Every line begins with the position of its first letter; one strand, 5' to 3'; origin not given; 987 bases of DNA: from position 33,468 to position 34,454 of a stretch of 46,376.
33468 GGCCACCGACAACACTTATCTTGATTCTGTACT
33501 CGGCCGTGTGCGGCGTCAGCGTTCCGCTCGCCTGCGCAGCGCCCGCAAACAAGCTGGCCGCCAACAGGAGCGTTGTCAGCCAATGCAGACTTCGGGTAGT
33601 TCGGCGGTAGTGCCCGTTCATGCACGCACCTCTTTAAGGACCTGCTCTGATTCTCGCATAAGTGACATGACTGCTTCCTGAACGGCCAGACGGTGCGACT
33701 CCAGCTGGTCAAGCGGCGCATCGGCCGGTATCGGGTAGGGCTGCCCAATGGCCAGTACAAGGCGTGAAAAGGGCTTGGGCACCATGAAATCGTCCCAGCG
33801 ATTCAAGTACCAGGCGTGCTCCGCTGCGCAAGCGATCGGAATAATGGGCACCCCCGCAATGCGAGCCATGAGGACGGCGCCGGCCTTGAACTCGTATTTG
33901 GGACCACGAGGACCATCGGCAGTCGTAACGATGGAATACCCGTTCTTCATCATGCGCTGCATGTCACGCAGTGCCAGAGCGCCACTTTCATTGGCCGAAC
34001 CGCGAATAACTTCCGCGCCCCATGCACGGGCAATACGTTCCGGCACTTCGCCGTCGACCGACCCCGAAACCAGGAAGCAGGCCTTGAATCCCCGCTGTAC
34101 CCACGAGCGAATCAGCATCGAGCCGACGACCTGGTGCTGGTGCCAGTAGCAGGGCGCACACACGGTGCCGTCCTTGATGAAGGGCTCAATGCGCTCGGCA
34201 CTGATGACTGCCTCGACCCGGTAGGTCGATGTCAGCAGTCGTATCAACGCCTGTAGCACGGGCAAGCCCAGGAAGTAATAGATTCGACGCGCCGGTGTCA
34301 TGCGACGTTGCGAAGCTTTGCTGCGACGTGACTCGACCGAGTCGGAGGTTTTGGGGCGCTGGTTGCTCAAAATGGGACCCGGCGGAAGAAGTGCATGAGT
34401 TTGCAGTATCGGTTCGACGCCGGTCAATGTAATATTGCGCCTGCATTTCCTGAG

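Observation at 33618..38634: Divergent lipid-tailoring cassette: P450 - FAAL::ACP - KAS III facing DUF374 acyltransferase - DUF3108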

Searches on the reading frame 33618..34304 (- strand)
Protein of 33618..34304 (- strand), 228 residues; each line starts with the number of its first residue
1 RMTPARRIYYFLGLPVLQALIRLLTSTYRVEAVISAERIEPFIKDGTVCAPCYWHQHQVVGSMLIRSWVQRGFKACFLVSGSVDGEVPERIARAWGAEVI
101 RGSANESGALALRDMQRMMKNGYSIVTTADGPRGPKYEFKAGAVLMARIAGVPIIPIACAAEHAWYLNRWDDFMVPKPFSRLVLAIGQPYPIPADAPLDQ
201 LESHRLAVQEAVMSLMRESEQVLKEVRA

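Call 6: search_protein_families(library=pfam, proteins=[window:33618-34304:-], max_evalue=0.01)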
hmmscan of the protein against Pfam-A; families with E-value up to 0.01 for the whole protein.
window:33618-34304:- (228 aa): 2 families
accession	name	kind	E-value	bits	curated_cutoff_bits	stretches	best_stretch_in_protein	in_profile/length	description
PF04028.18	DUF374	-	3.6e-20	71.7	26.8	1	70-135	3-68/69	Domain of unknown function (DUF374)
PF01553.26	Acyltransferase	-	0.00086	19.6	23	1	90-159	59-131/132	Acyltransferase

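Call 15: search_protein_families(library=ncbifam, proteins=[window:33618-34304:-], max_evalue=0.001)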
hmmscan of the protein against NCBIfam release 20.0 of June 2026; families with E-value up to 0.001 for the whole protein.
window:33618-34304:- (228 aa): 1 family
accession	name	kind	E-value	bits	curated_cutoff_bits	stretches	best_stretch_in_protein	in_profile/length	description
TIGR00530.1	AGP_acyltrn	subfamily_domain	8.8e-05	22.3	102.95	1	101-159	69-129/130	1-acylglycerol-3-phosphate O-acyltransferase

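Call 27: search_solved_structures(query=window:33618-34304:-, max_evalue=1)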
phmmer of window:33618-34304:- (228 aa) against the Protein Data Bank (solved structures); distinct sequences matched with E-value up to 1: 1.
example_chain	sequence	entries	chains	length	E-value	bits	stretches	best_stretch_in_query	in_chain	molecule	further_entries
5kym_A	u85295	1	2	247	0.0092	18.6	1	109-175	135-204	1-acyl-sn-glycerol-3-phosphate acyltransferase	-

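Call 63: find_homologous_proteins(query=window:33618-34301:-)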
Query window:33618-34301:- (227 aa): 2009 proteins with E <= 0.001 among 3343 candidates; the best 120 are listed.
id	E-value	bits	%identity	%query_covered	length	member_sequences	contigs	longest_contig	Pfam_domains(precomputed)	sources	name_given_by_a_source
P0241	1.6e-136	471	92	99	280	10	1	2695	PF04028.19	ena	-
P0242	7.8e-135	465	91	99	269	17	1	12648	PF04028.19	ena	-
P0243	1.1e-134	465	89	100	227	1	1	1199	PF04028.19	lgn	-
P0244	1.6e-133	461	89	100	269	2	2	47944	PF04028.19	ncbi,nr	ncbi:MAG: lysophospholipid acyltransferase family protein [Gammaproteobacteria bacterium]|nr:lysopho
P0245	4.5e-133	460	89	100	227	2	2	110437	PF04028.19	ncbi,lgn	ncbi:MAG: lysophospholipid acyltransferase family protein [Woeseiaceae bacterium]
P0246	3.0e-131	454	88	99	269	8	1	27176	PF04028.19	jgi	-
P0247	4.2e-128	443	84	96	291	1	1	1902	PF04028.19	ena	-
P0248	4.6e-128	443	84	100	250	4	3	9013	PF04028.19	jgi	-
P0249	3.0e-127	441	86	99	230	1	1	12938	PF04028.19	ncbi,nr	ncbi:MAG: lysophospholipid acyltransferase family protein [Gammaproteobacteria bacterium]|nr:lysopho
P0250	3.5e-127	440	84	100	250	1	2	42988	PF04028.19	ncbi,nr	ncbi:MAG: lysophospholipid acyltransferase family protein [Gammaproteobacteria bacterium]|nr:lysopho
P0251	3.7e-127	440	85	98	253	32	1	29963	PF04028.19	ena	-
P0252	4.1e-127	440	83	99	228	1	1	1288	PF04028.19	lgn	-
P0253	5.5e-127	440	83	100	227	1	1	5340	PF04028.19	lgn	-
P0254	5.8e-127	440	83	99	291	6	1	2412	PF04028.19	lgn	-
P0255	9.7e-127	439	84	99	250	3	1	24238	PF04028.19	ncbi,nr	ncbi:MAG: lysophospholipid acyltransferase family protein [Gammaproteobacteria bacterium]|nr:lysopho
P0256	2.1e-126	438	82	100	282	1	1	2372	PF04028.19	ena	-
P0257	3.9e-126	437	82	99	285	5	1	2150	PF04028.19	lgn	-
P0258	4.4e-126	437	83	100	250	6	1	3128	PF04028.19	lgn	-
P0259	2.6e-125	434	83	100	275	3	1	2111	PF04028.19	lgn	-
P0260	4.2e-125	433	84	100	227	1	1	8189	PF04028.19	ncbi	-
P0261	7.9e-125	433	82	100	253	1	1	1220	PF04028.19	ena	-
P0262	1.1e-124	432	83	100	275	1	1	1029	PF04028.19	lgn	-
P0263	1.4e-124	432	83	98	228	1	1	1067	PF04028.19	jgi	-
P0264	1.7e-124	432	83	99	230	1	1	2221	PF04028.19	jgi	jgi:lysophospholipid acyltransferase (LPLAT)-like uncharacterized protein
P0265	1.9e-124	431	83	99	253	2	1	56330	PF04028.19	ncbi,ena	-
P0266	2.0e-124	431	84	99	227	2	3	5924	PF04028.19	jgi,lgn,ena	jgi:lysophospholipid acyltransferase (LPLAT)-like uncharacterized protein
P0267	2.3e-124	431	82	100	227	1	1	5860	PF04028.19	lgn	-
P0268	2.4e-124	431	83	99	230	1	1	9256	PF04028.19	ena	-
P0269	2.5e-124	431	84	99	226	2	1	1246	PF04028.19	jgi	jgi:lysophospholipid acyltransferase (LPLAT)-like uncharacterized protein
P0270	2.6e-124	431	84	99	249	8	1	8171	PF04028.19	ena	-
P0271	3.2e-124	431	83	99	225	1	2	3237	PF04028.19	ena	-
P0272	3.5e-124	430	83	99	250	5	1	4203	PF04028.19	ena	-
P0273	4.3e-124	430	83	99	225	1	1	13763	PF04028.19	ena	-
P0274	6.6e-124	430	82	99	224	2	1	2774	PF04028.19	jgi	jgi:lysophospholipid acyltransferase (LPLAT)-like uncharacterized protein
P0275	7.3e-124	429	83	98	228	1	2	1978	PF04028.19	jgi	jgi:lysophospholipid acyltransferase (LPLAT)-like uncharacterized protein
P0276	7.4e-124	429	84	98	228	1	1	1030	PF04028.19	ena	-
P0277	7.8e-124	429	84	98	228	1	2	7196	PF04028.19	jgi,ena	-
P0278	9.5e-124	429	84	98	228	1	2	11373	PF04028.19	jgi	jgi:lysophospholipid acyltransferase (LPLAT)-like uncharacterized protein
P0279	1.1e-123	429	83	99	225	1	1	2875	PF04028.19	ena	-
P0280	1.4e-123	429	83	99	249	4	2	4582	PF04028.19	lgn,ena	-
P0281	1.5e-123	428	83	96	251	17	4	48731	PF04028.19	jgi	-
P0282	1.9e-123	428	82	98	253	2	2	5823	PF04028.19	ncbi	-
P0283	2.1e-123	428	83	98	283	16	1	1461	PF04028.19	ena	-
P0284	3.6e-123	427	83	98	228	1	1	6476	PF04028.19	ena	-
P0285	4.5e-123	427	83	96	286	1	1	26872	PF04028.19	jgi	jgi:lysophospholipid acyltransferase (LPLAT)-like uncharacterized protein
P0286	4.8e-123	427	83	99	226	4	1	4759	PF04028.19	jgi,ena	-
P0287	5.1e-123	427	82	97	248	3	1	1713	PF04028.19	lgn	-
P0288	6.2e-123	426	81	100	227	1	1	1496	PF04028.19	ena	-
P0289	7.1e-123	426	83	96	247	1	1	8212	PF04028.19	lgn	-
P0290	8.2e-123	426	84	98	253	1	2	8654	PF04028.19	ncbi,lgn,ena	-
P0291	9.2e-123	426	82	98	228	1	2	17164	PF04028.19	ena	-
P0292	9.5e-123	426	83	98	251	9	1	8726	PF04028.19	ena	-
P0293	1.0e-122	426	82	98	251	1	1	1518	PF04028.19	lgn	-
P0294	1.4e-122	425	82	99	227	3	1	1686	PF04028.19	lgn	-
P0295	2.1e-122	425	80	100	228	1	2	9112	PF04028.19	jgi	-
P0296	2.1e-122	425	81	100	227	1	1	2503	PF04028.19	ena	-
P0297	4.3e-122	424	80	100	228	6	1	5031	PF04028.19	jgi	jgi:lysophospholipid acyltransferase (LPLAT)-like uncharacterized protein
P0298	5.7e-122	423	82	100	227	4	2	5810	PF04028.19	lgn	-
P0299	6.6e-122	423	80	99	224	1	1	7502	PF04028.19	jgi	jgi:lysophospholipid acyltransferase (LPLAT)-like uncharacterized protein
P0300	9.3e-122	423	78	100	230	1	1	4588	PF04028.19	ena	-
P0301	1.1e-121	422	74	100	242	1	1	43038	PF04028.19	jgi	jgi:lysophospholipid acyltransferase (LPLAT)-like uncharacterized protein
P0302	1.3e-121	422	81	97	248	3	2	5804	PF04028.19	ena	-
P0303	2.5e-121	421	79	97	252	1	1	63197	PF04028.19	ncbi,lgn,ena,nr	ncbi:MAG: lysophospholipid acyltransferase family protein [Gammaproteobacteria bacterium]|nr:lysopho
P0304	2.6e-121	421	80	96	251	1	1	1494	PF04028.19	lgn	-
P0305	2.6e-121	421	82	96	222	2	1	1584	PF04028.19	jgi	jgi:hypothetical protein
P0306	2.7e-121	421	81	97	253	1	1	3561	PF04028.19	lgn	-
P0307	4.5e-121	420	82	96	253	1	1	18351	PF04028.19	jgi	jgi:lysophospholipid acyltransferase (LPLAT)-like uncharacterized protein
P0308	4.6e-121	420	78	100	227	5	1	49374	PF04028.19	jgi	jgi:lysophospholipid acyltransferase (LPLAT)-like uncharacterized protein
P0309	6.3e-121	420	82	96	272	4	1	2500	PF04028.19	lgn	-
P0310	9.0e-121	419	81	99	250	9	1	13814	PF04028.19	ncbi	ncbi:MAG: lysophospholipid acyltransferase family protein [Woeseiaceae bacterium]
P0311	1.4e-120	419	79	100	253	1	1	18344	PF04028.19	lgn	-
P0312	1.8e-120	418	80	99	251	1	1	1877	PF04028.19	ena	-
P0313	1.9e-120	418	78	97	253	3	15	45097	PF04028.19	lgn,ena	-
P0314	2.1e-120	418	79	98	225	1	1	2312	PF04028.19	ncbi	-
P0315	2.2e-120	418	79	100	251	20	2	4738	PF04028.19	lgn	-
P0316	2.5e-120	418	79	98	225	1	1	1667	PF04028.19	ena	-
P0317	2.8e-120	418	80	96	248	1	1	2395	PF04028.19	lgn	-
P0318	6.1e-120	417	80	100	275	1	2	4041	PF04028.19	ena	-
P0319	7.4e-120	416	80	98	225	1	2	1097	PF04028.19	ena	-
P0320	7.5e-120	416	80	97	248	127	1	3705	PF04028.19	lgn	-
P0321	8.9e-120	416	80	99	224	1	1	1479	PF04028.19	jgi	jgi:lysophospholipid acyltransferase (LPLAT)-like uncharacterized protein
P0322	9.4e-120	416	79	98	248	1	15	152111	PF04028.19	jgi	jgi:lysophospholipid acyltransferase (LPLAT)-like uncharacterized protein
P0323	9.5e-120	416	78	99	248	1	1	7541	PF04028.19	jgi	jgi:lysophospholipid acyltransferase (LPLAT)-like uncharacterized protein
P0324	1.1e-119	416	80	98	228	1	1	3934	PF04028.19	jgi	-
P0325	1.2e-119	416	79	98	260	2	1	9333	PF04028.19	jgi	jgi:lysophospholipid acyltransferase (LPLAT)-like uncharacterized protein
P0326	1.8e-119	415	79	98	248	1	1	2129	PF04028.19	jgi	jgi:lysophospholipid acyltransferase (LPLAT)-like uncharacterized protein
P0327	2.6e-119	415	79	99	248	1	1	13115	PF04028.19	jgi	jgi:lysophospholipid acyltransferase (LPLAT)-like uncharacterized protein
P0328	3.6e-119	414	80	98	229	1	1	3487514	PF04028.19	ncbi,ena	-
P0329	5.2e-119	414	82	96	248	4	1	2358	PF04028.19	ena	-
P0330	5.9e-119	413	79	100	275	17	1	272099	PF04028.19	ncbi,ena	-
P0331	6.6e-119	413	80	96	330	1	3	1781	PF04028.19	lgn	-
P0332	6.9e-119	413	78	98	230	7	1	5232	PF04028.19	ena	-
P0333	7.3e-119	413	82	96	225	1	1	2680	PF04028.19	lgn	-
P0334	8.5e-119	413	78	98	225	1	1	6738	PF04028.19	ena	-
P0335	9.2e-119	413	76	100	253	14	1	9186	PF04028.19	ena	-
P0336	1.1e-118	413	81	96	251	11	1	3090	PF04028.19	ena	-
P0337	1.5e-118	412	80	98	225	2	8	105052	PF04028.19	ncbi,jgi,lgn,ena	-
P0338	1.5e-118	412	79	99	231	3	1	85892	PF04028.19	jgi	jgi:lysophospholipid acyltransferase (LPLAT)-like uncharacterized protein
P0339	1.6e-118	412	79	96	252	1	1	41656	PF04028.19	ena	-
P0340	1.8e-118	412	78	99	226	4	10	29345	PF04028.19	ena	-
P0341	1.9e-118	412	78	98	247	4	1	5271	PF04028.19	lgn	-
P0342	1.9e-118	412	77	99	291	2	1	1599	PF04028.19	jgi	jgi:lysophospholipid acyltransferase (LPLAT)-like uncharacterized protein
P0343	1.9e-118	412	79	96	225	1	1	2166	PF04028.19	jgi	jgi:lysophospholipid acyltransferase (LPLAT)-like uncharacterized protein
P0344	1.9e-118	412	79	98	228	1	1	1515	PF04028.19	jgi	jgi:hypothetical protein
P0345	2.0e-118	412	79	99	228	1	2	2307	PF04028.19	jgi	jgi:lysophospholipid acyltransferase (LPLAT)-like uncharacterized protein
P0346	2.3e-118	411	80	96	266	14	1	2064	PF04028.19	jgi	jgi:lysophospholipid acyltransferase (LPLAT)-like uncharacterized protein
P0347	2.4e-118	411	80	98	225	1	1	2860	PF04028.19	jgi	jgi:lysophospholipid acyltransferase (LPLAT)-like uncharacterized protein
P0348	2.5e-118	411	79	98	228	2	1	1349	PF04028.19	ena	-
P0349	2.6e-118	411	80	98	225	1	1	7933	PF04028.19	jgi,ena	-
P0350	3.0e-118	411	80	98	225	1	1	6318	PF04028.19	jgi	jgi:lysophospholipid acyltransferase (LPLAT)-like uncharacterized protein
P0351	3.6e-118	411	79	98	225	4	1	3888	PF04028.19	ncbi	-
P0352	3.7e-118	411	77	99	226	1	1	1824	PF04028.19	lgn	-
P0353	4.5e-118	411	78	98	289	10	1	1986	PF04028.19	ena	-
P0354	4.5e-118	411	78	96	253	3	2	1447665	PF04028.19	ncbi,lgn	-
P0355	6.0e-118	410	75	100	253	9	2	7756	PF04028.19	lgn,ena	-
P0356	6.6e-118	410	78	99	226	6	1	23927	PF04028.19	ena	-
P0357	7.1e-118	410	77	100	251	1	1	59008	PF04028.19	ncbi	-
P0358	7.3e-118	410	77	98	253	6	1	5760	PF04028.19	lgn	-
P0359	7.3e-118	410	77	100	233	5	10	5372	PF04028.19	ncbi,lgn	-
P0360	7.8e-118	410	78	98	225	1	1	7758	PF04028.19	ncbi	-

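Call 75: predict_structure(alignment_id=A3)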
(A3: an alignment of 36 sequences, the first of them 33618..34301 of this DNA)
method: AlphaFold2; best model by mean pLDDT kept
length: 227 residues; sequences in the alignment: 36
mean_pLDDT: 82.4   pTM: 0.80
mean pLDDT of the five models: 82.4, 81.8, 74.6, 74.5, 55.6
residues with pLDDT >= 90: 86; 70-90: 104; 50-70: 28; < 50: 9
segments of 3 or more residues with pLDDT < 50: 131-135, 167-169
pLDDT, mean of each block of 10 residues (from residue 1): 74 77 81 95 95 78 92 86 67 89 72 90 81 58 88 91 61 69 94 89 90 91 89
secondary structure, 60 per line:
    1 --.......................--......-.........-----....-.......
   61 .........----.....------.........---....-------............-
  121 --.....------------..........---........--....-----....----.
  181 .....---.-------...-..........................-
elements in order: H3-25 E28-33 H35-43 E49-52 H54-69 E74-78 H85-93 E97-100 H108-119 E123-127 H140-149 E153-160 E163-166 E172-175 E180-185 H201-226

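Call 76: search_protein_representatives(protein=window:33618-34301:-)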
Query: 227 residues. Proteins with E-value up to 0.001 (for the whole library): 7439; up to 1e-10: 4883; up to 1e-30: 93. The best 150 are listed.
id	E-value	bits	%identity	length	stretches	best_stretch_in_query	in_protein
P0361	2.4e-85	301.8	68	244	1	6-189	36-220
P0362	3.4e-77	275.2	55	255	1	1-218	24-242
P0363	5.2e-71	254.9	56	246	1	1-219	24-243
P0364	4.9e-69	248.5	60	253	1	30-205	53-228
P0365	1.4e-57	211.0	65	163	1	64-222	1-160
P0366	1.1e-56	208.1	66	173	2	95-220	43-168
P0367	3.4e-56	206.5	71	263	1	63-186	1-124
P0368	6.3e-50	186.0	76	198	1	118-226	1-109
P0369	1.5e-47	178.3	38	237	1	1-222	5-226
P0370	4.1e-47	176.8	43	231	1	7-214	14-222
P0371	5.3e-47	176.4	41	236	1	3-210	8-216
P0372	1.6e-44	168.3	42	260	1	1-222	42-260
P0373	3.8e-44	167.1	71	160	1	56-161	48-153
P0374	1.7e-43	165.0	71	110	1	117-223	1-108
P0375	5.0e-43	163.4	37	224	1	4-218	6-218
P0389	1.4e-37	145.6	36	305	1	13-217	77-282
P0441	8.2e-32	126.8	38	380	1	15-203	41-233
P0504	1.3e-28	116.3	37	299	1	51-218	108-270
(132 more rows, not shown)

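Call 78: fold_search(model_id=the predicted structure, library=pdb)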
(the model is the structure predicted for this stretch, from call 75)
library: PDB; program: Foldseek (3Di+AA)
matches with E <= 10: 1391; with E <= 0.001: 14
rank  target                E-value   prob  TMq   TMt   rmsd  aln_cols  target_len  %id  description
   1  5kym_A                2.5e-06  1.00  0.53  0.51   8.7       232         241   18  Crystal Structure of the 1-acyl-sn-glycerophosphate (LPA) acyltransferase, PlsC, from Thermotoga maritima (released 2017-07-26)
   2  5f2z_C                2.2e-05  1.00  0.49  0.46   6.1       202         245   11  Crystal structure of membrane associated PatA from Mycobacterium smegmatis in complex with palmitate - P21 space group (released 2016-03-09)
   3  5f2z_A                2.4e-05  1.00  0.48  0.44   6.2       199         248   11  Crystal structure of membrane associated PatA from Mycobacterium smegmatis in complex with palmitate - P21 space group (released 2016-03-09)
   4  5f2z_B                3.1e-05  1.00  0.51  0.46   6.0       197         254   11  Crystal structure of membrane associated PatA from Mycobacterium smegmatis in complex with palmitate - P21 space group (released 2016-03-09)
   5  5f31                  4.0e-05  1.00  0.49  0.45   5.8       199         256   10  Crystal structure of membrane associated PatA from Mycobacterium smegmatis in complex with palmitate - P 42 21 2 space g (released 2016-03-09)
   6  5oce_B                6.2e-05  1.00  0.49  0.45   6.3       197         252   12  THE MOLECULAR MECHANISM OF SUBSTRATE RECOGNITION AND CATALYSIS OF THE MEMBRANE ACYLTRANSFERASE PatA -- Complex of PatA (released 2017-12-27)
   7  5f34_A                7.9e-05  1.00  0.52  0.47   7.8       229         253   12  Crystal structure of membrane associated PatA from Mycobacterium smegmatis in complex with S-hexadecyl Coenzyme A - P2 (released 2016-03-09)
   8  5f2t_A                8.4e-05  1.00  0.50  0.46   6.1       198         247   12  Crystal structure of membrane associated PatA from Mycobacterium smegmatis in complex with palmitate - C 2 space group (released 2016-03-09)
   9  5f2z_D                8.4e-05  1.00  0.50  0.45   5.9       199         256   11  Crystal structure of membrane associated PatA from Mycobacterium smegmatis in complex with palmitate - P21 space group (released 2016-03-09)
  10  5oce_A                9.6e-05  1.00  0.50  0.45   5.9       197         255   11  THE MOLECULAR MECHANISM OF SUBSTRATE RECOGNITION AND CATALYSIS OF THE MEMBRANE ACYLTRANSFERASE PatA -- Complex of PatA (released 2017-12-27)
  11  5knk                  1.1e-04  1.00  0.48  0.36  11.4       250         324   10  Lipid A secondary acyltransferase LpxM from Acinetobacter baumannii with catalytic residue substitution (E127A) (released 2016-09-28)
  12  5f34_C                3.2e-04  1.00  0.49  0.45   5.8       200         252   12  Crystal structure of membrane associated PatA from Mycobacterium smegmatis in complex with S-hexadecyl Coenzyme A - P2 (released 2016-03-09)
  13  7ojt_A                3.2e-04  1.00  0.46  0.42   6.3       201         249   12  Crystal structure of unliganded PatA, a membrane associated acyltransferase from Mycobacterium smegmatis (released 2021-10-27)
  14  5f2t_B                3.8e-04  1.00  0.49  0.43   6.1       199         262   11  Crystal structure of membrane associated PatA from Mycobacterium smegmatis in complex with palmitate - C 2 space group (released 2016-03-09)
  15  8e4y                  7.9e-03  0.96  0.47  0.20   7.3       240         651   12  Cryo-EM structure of human glycerol-3-phosphate acyltransferase 1 (GPAT1) in complex with 2-oxohexadecyl-CoA (released 2022-12-21)
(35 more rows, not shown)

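Call 82: search_protein_families(library=pfam, proteins=[P0441, P0389, P0504], max_evalue=0.0001)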
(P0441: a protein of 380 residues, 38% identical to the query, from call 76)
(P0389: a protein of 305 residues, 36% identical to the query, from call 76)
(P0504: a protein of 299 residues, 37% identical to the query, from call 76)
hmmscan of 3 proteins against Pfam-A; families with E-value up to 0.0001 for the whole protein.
P0441 (380 aa): 2 families
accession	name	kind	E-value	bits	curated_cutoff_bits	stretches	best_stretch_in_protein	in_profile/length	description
PF04028.18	DUF374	-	1.3e-18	66.8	26.8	1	99-162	6-68/69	Domain of unknown function (DUF374)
PF22818.2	ApeI-like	-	1.4e-09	38.7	28.5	1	273-341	16-84/119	ApeI dehydratase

P0389 (305 aa): 1 family
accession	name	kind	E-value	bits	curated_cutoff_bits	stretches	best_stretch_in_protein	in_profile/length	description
PF04028.18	DUF374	-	1.1e-20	73.4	26.8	1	135-200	4-69/69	Domain of unknown function (DUF374)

P0504 (299 aa): 1 family
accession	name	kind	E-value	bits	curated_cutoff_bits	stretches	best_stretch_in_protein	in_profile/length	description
PF04028.18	DUF374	-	9.2e-23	80.1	26.8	1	121-186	3-68/69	Domain of unknown function (DUF374)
